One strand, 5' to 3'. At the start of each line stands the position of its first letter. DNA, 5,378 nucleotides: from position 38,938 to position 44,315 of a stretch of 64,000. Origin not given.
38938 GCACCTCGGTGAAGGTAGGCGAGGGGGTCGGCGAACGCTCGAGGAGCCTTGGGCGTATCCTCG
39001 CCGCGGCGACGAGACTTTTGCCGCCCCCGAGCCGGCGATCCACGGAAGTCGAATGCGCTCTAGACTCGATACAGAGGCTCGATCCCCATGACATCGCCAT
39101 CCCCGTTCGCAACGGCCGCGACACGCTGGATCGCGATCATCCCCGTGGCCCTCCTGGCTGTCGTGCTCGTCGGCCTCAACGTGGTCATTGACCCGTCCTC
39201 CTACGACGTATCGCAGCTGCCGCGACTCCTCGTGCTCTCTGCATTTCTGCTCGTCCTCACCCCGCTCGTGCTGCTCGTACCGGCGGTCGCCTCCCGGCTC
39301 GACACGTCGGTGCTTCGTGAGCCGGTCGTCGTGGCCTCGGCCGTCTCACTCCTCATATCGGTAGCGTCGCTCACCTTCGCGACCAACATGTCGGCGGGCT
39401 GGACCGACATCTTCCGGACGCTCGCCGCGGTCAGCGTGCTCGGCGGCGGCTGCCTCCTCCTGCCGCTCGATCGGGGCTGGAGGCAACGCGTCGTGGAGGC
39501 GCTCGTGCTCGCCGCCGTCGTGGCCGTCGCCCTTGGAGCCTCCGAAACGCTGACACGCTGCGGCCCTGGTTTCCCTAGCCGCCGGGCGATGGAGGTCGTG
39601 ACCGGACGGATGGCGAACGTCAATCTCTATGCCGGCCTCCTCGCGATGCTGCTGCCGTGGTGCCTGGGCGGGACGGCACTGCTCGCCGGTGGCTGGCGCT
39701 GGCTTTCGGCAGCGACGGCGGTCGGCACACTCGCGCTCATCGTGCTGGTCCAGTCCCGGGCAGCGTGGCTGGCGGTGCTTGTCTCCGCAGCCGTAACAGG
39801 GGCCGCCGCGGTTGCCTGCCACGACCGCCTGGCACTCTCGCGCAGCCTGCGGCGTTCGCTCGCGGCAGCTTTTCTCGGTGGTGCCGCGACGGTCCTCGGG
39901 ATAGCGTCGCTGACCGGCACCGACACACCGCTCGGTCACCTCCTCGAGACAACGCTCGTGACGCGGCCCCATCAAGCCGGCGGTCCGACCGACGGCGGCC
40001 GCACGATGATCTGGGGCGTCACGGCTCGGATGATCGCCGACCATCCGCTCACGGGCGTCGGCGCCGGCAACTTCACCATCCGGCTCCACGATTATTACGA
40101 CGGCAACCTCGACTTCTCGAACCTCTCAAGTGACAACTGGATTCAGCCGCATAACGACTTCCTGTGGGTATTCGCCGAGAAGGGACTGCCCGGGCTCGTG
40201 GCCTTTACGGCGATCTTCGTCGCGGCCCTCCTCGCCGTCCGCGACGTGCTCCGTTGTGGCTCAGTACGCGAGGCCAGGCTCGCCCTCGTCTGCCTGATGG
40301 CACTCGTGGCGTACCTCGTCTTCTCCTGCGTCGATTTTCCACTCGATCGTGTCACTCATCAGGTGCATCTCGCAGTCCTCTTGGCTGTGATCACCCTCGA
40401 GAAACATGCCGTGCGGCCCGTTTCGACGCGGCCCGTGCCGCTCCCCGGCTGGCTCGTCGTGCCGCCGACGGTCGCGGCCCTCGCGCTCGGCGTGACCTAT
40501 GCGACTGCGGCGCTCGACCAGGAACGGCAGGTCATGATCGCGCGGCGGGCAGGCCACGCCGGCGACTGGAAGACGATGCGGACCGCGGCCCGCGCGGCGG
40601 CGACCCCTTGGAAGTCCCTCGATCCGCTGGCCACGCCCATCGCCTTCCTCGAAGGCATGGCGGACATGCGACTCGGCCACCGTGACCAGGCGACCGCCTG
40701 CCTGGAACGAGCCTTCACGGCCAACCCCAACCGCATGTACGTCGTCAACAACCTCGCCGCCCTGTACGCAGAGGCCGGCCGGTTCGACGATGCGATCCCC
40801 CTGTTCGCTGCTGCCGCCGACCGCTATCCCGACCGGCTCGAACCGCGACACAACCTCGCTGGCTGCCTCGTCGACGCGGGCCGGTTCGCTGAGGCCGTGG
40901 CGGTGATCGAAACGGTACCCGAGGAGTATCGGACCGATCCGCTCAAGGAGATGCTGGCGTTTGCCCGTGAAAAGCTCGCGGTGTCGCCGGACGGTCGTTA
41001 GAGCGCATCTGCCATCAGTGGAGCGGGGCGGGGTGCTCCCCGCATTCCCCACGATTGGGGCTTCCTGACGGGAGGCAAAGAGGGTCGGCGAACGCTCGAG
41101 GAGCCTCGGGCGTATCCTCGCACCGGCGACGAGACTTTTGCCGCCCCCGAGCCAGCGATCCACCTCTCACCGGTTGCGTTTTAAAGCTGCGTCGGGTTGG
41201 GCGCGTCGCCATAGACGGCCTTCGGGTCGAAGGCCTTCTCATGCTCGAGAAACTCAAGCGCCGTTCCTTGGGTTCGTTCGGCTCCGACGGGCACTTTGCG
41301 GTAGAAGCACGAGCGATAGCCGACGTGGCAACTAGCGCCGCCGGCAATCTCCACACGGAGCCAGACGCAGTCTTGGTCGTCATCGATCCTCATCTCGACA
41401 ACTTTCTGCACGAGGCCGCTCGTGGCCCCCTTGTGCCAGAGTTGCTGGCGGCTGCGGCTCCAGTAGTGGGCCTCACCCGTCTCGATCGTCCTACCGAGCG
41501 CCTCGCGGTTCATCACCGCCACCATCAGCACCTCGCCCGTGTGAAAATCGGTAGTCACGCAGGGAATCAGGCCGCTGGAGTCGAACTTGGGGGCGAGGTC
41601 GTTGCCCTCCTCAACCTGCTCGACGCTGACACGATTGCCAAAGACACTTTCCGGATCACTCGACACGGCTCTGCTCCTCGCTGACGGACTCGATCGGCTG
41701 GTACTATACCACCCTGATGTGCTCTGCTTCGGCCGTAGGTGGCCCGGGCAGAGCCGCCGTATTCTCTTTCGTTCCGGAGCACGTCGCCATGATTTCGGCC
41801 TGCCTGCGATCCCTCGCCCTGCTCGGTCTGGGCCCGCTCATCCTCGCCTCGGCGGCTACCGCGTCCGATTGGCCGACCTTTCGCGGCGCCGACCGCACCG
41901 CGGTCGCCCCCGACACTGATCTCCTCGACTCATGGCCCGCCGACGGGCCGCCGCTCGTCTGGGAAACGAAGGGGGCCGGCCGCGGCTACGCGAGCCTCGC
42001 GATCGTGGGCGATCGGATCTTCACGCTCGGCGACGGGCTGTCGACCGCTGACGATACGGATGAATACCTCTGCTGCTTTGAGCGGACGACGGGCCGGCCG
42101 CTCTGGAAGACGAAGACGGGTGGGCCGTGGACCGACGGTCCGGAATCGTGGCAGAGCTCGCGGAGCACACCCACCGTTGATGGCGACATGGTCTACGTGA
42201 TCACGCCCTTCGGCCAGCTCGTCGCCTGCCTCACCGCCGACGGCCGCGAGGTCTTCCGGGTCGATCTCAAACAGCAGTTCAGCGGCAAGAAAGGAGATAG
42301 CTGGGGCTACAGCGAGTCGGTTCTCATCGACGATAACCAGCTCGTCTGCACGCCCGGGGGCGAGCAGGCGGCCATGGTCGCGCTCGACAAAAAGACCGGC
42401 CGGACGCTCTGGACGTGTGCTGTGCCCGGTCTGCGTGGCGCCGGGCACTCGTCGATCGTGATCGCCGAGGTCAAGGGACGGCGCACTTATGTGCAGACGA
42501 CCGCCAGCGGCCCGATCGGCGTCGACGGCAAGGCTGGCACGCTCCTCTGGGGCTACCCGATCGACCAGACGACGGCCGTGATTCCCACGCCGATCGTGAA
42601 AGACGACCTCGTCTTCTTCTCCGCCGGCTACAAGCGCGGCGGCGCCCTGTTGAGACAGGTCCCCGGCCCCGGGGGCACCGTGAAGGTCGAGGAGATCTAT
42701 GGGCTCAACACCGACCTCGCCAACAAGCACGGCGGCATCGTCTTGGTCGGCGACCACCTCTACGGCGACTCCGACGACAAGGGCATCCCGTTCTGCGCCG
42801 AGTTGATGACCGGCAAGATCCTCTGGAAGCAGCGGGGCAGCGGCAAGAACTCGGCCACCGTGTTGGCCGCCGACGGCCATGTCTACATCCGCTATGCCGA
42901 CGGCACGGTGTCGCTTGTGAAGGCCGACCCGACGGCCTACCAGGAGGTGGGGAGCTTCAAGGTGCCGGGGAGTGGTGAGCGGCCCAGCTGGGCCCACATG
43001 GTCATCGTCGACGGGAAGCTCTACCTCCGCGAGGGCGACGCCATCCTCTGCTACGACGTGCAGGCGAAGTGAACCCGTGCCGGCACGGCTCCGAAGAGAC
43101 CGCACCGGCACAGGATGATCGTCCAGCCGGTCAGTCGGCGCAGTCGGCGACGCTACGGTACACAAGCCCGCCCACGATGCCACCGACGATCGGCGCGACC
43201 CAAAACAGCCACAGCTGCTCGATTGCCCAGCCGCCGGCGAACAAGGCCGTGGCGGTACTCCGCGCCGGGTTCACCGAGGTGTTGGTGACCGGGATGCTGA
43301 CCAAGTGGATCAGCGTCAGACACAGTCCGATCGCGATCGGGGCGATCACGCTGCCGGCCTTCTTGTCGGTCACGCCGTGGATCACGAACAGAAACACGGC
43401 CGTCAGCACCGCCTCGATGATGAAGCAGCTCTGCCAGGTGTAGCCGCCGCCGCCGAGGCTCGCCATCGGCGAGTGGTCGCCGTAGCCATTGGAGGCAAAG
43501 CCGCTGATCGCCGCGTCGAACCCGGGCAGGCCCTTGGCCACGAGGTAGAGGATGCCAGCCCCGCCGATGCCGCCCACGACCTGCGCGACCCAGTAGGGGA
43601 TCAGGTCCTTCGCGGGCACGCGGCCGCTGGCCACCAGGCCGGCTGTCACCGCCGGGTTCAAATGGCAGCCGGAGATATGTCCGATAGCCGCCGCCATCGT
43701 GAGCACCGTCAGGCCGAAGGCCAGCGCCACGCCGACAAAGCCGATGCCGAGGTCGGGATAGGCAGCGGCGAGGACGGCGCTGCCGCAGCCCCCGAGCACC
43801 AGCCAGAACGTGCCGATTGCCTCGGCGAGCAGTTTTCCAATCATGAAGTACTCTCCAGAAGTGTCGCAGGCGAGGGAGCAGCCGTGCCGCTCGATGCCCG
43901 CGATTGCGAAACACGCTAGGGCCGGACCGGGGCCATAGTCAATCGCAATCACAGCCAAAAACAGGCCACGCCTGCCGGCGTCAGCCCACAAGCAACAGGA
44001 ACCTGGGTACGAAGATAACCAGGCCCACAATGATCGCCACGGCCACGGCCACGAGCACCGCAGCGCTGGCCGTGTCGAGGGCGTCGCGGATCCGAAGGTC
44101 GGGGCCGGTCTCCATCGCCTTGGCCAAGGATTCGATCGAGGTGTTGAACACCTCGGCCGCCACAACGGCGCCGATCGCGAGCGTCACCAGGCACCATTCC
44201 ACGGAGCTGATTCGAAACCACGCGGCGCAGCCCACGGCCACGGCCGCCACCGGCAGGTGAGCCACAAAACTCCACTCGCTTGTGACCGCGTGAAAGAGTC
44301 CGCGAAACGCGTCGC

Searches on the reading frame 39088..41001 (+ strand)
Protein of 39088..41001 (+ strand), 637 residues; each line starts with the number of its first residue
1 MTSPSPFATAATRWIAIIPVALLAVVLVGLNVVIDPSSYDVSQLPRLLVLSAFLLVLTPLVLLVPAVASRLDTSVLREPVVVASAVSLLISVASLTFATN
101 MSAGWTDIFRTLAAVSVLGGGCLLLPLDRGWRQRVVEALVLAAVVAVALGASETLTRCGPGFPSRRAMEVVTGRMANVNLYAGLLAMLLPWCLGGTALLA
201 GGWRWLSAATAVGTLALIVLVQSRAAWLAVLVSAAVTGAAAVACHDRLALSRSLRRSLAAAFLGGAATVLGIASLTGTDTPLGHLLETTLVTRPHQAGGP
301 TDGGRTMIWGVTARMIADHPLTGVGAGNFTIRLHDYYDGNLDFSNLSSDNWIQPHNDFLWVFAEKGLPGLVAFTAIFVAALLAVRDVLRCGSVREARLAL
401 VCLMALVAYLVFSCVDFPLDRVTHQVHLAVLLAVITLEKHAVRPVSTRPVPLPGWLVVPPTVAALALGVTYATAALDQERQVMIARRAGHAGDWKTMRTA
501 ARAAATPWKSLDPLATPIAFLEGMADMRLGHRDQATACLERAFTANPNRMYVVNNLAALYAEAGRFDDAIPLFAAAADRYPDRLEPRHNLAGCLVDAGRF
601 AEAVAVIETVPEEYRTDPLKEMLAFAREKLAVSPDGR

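Call 8: search_protein_families(library=pfam, proteins=[window:39088-41001:+], max_evalue=0.001)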
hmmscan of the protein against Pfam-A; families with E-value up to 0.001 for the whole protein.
window:39088-41001:+ (637 aa): 13 families
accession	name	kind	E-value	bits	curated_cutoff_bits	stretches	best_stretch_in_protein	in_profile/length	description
PF04932.20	Wzy_C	-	3.4e-19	69.5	31.7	1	210-373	2-148/149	O-Antigen ligase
PF14559.12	TPR_19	-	4e-15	56.3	25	1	561-618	2-59/68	Tetratricopeptide repeat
PF13432.12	TPR_16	-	1.8e-11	44.7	32.7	2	521-582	2-63/65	Tetratricopeptide repeat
PF07719.23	TPR_2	-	5.6e-10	39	27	0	554-582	5-33/34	Tetratricopeptide repeat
PF13424.12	TPR_12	-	7e-07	29.8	30.1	1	554-605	7-66/77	Tetratricopeptide repeat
PF13428.12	TPR_14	-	4.3e-06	27.3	23.5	1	556-591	7-42/44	Tetratricopeptide repeat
PF13374.12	TPR_10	-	3.2e-05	24.2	27.5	0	554-580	6-32/42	Tetratricopeptide repeat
PF13181.12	TPR_8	-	3.5e-05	24.1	25.7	0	522-548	7-33/34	Tetratricopeptide repeat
PF13176.12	TPR_7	-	4.5e-05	23.7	27.9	0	555-584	4-33/36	Tetratricopeptide repeat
PF00515.34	TPR_1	-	0.00011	22.3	27.8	0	554-582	5-33/34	Tetratricopeptide repeat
PF12895.13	ANAPC3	-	0.00042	21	27.2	1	533-609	6-81/82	Anaphase-promoting complex, cyclosome, subunit 3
PF13174.12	TPR_6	-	0.00055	20.9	26.3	0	556-582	6-32/33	Tetratricopeptide repeat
PF13431.12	TPR_17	-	0.00068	20.2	24.4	0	538-570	1-33/34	Tetratricopeptide repeat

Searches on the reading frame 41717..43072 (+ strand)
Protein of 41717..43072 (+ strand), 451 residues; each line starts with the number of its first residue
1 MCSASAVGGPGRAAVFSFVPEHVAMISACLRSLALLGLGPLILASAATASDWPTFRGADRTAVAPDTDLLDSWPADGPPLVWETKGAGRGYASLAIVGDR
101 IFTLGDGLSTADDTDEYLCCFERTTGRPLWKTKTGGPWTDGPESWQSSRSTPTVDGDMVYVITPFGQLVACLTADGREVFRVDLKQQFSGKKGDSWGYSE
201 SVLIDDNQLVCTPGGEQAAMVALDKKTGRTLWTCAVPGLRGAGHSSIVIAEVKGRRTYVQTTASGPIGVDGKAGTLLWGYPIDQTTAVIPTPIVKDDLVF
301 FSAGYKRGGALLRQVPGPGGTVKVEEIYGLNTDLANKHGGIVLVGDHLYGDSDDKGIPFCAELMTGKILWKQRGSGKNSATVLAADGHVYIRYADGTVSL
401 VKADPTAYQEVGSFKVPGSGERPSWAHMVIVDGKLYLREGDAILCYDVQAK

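Call 8: search_protein_families(library=pfam, proteins=[window:41717-43072:+], max_evalue=0.001)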
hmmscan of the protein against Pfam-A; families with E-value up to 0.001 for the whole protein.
window:41717-43072:+ (451 aa): 3 families
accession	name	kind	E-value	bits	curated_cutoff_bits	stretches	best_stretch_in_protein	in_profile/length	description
PF13360.13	PQQ_2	-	1e-34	120.6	27.6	1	116-372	3-233/233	Outer membrane protein assembly factor BamB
PF01011.28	PQQ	-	2.8e-08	33.4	26.7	0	145-187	46-88/595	Glucose/ethanol/alcohol dehydrogenase, beta-propeller domain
PF13570.13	Beta-prop_ACSF4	-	9.6e-06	25.6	133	0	204-301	99-190/329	Beta-alanine-activating enzyme, beta-propeller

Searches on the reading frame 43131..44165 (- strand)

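Call 68: search_protein_families(library=pfam, proteins=[window:43131-44165:-], max_evalue=0.00001)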
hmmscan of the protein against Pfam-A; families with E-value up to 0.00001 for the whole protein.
window:43131-44165:- (344 aa): 1 family
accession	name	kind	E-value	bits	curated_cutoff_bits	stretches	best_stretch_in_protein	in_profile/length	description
PF00230.25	MIP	-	4.2e-49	167.8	25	1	109-336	8-222/222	Major intrinsic protein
